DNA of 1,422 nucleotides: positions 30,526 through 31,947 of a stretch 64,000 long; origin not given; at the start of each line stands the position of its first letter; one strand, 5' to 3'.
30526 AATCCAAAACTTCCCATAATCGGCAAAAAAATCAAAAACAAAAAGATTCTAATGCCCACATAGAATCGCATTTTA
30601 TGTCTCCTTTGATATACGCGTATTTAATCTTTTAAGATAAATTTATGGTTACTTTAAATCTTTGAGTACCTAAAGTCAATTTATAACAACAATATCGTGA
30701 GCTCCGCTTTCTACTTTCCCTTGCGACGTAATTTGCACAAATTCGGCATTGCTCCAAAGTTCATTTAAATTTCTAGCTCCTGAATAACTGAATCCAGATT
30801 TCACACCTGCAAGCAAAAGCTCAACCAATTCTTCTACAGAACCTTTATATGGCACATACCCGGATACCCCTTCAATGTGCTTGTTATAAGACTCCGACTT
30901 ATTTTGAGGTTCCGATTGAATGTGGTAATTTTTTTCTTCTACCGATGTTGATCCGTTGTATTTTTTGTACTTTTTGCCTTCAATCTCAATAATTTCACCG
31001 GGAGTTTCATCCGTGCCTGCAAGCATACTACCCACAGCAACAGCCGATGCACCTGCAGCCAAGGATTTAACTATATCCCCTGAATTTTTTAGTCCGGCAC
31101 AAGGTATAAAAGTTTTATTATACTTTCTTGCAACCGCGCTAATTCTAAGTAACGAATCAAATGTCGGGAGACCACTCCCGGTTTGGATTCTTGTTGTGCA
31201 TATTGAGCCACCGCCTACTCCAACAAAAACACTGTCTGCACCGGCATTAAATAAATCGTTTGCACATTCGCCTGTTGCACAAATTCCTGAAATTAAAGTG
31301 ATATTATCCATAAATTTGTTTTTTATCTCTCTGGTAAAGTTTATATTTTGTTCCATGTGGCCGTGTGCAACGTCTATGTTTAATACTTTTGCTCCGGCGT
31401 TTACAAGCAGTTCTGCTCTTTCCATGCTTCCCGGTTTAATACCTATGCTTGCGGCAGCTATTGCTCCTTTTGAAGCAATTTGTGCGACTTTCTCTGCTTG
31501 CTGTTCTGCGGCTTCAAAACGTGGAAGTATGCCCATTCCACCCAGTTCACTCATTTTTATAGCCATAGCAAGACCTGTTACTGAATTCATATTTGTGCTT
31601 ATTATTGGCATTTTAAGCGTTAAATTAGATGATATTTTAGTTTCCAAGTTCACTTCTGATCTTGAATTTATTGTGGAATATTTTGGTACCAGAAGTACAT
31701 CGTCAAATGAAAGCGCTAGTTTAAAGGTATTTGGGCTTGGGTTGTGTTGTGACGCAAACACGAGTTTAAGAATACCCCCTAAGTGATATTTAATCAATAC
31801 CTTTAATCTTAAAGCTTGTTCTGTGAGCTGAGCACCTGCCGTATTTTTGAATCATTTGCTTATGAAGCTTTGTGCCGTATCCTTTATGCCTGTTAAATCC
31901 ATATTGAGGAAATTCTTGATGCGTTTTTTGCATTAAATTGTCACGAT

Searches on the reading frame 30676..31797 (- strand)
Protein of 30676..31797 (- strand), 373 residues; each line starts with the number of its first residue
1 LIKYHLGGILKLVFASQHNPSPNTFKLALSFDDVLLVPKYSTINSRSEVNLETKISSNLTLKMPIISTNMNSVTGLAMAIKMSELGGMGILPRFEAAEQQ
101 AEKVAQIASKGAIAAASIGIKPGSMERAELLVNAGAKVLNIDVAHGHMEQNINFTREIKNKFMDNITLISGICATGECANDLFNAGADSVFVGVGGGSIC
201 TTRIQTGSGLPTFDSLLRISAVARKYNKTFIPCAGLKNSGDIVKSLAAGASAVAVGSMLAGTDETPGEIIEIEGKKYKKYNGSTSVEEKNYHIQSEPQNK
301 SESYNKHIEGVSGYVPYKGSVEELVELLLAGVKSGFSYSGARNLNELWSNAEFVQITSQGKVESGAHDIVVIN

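Call 78: search_protein_families(library=pfam, proteins=[window:30676-31797:-], max_evalue=0.001)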
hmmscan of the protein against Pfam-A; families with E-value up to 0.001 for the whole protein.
window:30676-31797:- (373 aa): 4 families
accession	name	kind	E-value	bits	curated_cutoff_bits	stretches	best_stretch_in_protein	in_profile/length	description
PF00478.31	IMPDH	-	6.1e-100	335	25.6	1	28-367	1-345/345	IMP dehydrogenase / GMP reductase domain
PF03060.21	NMO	-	0.00014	21.8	28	0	58-268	7-234/331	Nitronate monooxygenase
PF00977.27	His_biosynth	-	0.00026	20.9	23.6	0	128-193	35-102/228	Histidine biosynthesis protein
PF01070.24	FMN_dh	-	0.00028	20.5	24.9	1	169-257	223-303/350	FMN-dependent dehydrogenase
